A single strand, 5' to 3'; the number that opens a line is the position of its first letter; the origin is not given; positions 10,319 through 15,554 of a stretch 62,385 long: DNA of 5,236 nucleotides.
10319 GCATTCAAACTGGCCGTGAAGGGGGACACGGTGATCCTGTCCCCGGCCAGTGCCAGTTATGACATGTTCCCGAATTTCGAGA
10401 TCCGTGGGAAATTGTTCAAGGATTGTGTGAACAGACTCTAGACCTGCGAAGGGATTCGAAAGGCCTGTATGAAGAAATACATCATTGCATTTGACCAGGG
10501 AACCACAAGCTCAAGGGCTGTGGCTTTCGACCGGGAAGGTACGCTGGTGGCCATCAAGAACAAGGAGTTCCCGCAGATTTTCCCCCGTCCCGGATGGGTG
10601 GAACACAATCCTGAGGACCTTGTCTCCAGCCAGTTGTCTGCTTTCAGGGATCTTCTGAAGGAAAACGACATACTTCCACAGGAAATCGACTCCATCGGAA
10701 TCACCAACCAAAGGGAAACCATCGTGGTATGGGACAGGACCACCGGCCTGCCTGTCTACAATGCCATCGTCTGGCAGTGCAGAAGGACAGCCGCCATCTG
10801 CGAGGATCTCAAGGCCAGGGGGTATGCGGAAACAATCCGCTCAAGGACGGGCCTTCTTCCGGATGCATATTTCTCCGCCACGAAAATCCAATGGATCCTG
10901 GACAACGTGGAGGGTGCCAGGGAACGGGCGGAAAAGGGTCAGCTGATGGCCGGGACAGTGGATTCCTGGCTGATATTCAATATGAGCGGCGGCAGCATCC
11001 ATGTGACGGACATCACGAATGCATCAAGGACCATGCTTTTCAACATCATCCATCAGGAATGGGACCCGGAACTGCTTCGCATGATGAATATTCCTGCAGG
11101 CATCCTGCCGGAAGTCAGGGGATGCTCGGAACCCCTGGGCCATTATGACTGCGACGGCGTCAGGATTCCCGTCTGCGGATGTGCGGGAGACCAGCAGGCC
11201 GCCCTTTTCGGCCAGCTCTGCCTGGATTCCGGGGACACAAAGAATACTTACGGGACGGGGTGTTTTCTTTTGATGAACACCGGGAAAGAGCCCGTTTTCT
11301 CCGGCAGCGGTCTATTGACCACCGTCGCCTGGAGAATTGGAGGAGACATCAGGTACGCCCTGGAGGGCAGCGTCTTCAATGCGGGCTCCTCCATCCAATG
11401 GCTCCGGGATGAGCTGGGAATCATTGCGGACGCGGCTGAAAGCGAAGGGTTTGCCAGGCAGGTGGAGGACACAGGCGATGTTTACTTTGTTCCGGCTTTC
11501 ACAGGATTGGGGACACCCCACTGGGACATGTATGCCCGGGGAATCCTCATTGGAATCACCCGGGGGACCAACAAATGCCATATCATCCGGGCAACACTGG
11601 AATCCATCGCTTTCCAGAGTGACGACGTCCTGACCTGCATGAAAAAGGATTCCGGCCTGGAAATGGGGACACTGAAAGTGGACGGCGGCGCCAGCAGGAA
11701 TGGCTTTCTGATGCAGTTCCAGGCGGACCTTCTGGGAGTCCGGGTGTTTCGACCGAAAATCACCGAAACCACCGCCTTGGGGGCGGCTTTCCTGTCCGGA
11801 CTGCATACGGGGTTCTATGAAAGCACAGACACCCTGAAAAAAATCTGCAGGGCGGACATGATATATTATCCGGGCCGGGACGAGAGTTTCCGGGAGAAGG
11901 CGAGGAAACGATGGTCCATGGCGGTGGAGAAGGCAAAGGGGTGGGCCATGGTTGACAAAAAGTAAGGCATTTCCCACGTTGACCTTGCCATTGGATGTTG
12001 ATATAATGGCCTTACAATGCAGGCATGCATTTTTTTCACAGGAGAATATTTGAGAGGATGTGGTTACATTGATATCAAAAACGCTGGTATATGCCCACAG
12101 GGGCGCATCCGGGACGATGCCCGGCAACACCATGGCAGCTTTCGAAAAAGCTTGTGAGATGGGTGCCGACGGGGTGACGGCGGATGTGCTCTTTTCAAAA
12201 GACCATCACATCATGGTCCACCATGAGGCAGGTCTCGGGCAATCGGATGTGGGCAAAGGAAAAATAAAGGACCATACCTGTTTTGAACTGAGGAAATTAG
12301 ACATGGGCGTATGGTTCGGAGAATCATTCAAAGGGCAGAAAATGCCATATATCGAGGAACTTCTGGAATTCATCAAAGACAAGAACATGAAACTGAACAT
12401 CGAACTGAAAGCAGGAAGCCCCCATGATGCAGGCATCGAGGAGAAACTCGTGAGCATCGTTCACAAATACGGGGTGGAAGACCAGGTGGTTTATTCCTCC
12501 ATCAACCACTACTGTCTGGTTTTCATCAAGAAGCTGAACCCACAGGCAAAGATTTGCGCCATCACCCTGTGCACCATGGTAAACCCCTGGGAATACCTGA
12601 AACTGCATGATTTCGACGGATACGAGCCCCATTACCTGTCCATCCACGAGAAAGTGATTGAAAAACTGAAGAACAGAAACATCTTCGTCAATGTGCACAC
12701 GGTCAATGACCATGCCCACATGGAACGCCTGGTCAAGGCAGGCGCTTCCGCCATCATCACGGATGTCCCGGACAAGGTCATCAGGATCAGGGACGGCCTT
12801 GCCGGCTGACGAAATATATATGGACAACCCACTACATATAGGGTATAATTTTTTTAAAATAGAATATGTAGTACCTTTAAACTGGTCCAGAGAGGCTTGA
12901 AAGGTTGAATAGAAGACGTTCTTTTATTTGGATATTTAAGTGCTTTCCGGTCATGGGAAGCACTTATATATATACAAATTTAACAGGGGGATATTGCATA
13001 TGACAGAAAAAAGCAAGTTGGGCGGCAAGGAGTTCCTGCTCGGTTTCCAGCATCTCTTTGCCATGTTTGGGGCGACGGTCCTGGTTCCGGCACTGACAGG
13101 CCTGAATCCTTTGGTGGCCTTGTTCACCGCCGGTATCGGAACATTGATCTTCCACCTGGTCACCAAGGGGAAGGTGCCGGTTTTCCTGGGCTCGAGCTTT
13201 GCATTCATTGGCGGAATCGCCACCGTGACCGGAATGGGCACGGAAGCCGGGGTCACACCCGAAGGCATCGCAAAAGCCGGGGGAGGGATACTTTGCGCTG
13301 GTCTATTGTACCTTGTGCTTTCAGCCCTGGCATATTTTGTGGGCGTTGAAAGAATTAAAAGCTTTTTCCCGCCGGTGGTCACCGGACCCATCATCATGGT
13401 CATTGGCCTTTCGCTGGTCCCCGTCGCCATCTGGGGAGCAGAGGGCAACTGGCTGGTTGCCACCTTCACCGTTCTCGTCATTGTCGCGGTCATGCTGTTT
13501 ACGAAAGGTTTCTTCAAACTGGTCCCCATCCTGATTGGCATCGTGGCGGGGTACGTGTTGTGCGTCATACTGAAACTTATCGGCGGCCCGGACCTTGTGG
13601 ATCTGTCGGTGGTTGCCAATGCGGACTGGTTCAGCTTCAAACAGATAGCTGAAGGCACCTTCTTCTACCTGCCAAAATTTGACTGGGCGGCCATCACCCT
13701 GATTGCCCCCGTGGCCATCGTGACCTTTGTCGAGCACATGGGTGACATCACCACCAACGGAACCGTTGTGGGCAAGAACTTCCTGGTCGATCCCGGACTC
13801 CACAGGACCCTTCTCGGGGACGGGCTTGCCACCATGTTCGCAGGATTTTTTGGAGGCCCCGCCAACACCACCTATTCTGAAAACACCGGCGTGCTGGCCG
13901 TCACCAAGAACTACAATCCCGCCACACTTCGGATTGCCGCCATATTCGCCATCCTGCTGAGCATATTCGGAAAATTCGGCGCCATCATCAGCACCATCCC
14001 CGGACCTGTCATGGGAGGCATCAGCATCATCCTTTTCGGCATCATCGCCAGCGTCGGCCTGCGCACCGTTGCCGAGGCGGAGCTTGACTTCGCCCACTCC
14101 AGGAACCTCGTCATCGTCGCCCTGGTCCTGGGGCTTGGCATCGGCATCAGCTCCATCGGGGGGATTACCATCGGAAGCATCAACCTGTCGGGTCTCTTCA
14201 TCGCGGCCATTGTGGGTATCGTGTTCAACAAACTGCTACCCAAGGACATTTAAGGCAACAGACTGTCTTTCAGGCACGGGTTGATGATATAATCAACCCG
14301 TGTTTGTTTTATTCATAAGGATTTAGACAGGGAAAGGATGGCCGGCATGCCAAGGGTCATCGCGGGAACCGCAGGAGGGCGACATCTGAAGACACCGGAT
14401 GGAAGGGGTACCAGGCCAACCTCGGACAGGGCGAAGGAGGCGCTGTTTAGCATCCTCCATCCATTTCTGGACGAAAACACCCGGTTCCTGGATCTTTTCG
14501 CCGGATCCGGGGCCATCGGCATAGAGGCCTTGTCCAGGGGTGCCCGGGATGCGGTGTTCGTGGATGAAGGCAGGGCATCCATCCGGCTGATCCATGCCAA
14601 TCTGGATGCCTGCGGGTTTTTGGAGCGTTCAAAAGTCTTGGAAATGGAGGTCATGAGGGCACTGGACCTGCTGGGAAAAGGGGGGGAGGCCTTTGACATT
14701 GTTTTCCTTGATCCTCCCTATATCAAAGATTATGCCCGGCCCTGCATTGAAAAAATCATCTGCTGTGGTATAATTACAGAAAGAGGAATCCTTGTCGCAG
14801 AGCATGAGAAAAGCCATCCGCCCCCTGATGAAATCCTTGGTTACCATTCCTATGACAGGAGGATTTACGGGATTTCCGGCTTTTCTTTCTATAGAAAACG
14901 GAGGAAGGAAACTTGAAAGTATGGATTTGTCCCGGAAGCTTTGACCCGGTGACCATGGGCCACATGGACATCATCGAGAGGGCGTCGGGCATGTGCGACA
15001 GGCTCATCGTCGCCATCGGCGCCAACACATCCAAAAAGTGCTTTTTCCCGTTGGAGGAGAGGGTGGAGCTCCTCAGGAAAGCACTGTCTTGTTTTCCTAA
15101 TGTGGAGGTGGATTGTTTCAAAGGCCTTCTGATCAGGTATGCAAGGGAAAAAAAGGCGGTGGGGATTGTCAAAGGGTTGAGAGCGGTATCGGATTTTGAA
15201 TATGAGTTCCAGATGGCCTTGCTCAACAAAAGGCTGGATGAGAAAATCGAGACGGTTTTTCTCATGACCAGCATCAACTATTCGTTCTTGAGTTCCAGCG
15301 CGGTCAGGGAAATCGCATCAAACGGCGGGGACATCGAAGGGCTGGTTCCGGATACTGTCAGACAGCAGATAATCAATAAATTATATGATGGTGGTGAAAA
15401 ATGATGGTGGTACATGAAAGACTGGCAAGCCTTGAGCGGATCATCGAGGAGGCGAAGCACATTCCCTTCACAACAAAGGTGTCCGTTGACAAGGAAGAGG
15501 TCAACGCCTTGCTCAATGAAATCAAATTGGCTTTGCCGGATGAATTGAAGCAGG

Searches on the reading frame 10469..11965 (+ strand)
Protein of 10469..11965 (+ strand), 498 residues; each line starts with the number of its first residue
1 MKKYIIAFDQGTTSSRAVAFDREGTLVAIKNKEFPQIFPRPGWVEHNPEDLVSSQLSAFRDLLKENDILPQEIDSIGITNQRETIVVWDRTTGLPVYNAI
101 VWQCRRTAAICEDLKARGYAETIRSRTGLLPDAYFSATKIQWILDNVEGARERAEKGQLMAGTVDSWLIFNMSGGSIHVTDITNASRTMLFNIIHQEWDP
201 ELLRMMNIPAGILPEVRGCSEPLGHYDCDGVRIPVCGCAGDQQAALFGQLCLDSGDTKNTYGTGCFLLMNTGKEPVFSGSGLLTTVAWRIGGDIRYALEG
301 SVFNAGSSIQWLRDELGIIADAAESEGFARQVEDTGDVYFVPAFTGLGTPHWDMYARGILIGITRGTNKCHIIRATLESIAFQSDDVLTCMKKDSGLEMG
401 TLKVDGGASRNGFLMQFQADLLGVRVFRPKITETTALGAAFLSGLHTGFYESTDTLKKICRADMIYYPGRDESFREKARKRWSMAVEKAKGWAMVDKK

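Call 38: search_protein_families(library=pfam, proteins=[window:10469-11965:+])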
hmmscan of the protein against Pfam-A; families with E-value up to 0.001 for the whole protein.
window:10469-11965:+ (498 aa): 2 families
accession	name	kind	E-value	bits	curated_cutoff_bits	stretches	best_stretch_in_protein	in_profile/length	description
PF00370.27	FGGY_N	-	2e-73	247.5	28.8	1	4-248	1-245/245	FGGY family of carbohydrate kinases, N-terminal domain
PF02782.22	FGGY_C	-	1.1e-41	143.2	27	1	259-442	3-193/198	FGGY family of carbohydrate kinases, C-terminal domain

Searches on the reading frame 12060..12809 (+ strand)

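Call 38: search_protein_families(library=pfam, proteins=[window:12060-12809:+])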
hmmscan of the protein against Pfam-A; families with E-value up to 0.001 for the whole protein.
window:12060-12809:+ (249 aa): 2 families
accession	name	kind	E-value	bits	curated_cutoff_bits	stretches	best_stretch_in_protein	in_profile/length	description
PF03009.23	GDPD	-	3.2e-37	129.4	23.6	1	13-239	1-244/244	Glycerophosphoryl diester phosphodiesterase family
PF13653.12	GDPD_2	-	0.00075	20.4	27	0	211-237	3-29/30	Glycerophosphoryl diester phosphodiesterase family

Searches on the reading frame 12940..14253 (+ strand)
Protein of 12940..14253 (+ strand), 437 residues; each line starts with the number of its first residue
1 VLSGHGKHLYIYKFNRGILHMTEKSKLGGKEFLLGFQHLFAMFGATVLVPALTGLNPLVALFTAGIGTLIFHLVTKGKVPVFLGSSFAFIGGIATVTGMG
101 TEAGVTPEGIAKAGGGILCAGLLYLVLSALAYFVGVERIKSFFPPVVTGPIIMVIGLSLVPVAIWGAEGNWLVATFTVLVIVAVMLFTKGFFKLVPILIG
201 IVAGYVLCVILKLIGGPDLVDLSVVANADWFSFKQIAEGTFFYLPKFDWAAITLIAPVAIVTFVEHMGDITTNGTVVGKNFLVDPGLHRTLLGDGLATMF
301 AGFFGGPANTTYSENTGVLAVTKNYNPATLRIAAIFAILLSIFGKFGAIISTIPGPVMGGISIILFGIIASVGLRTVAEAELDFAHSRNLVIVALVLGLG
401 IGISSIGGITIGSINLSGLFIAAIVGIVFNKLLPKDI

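Call 38: search_protein_families(library=pfam, proteins=[window:12940-14253:+])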
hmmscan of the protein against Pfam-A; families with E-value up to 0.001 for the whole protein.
window:12940-14253:+ (437 aa): 1 family
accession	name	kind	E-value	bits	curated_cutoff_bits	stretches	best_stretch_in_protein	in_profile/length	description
PF00860.26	Xan_ur_permease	-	1.1e-91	308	27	1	30-404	2-384/389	Permease family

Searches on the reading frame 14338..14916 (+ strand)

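Call 38: search_protein_families(library=pfam, proteins=[window:14338-14916:+])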
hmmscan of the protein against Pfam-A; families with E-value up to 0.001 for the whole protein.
window:14338-14916:+ (192 aa): 3 families
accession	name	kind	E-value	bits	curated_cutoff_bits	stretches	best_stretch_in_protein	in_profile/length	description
PF03602.21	Cons_hypoth95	-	3.4e-50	170.7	24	1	6-185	2-181/182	Conserved hypothetical protein 95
PF02086.21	MethyltransfD12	-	3.9e-05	24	22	0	33-68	5-42/253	D12 class N6 adenine-specific DNA methyltransferase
PF05175.20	MTS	-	6e-05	23.2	23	1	30-133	17-113/170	Methyltransferase small domain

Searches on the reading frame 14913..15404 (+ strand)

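Call 38: search_protein_families(library=pfam, proteins=[window:14913-15404:+])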
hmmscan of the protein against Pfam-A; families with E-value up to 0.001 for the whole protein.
window:14913-15404:+ (163 aa): 2 families
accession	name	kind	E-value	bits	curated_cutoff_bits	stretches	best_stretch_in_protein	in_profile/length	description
PF01467.32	CTP_transf_like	-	5e-27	95.2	21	1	5-133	1-132/133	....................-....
PF08218.17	Citrate_ly_lig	-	2.7e-06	27.6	20.9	1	11-75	9-71/182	Citrate lyase ligase C-terminal domain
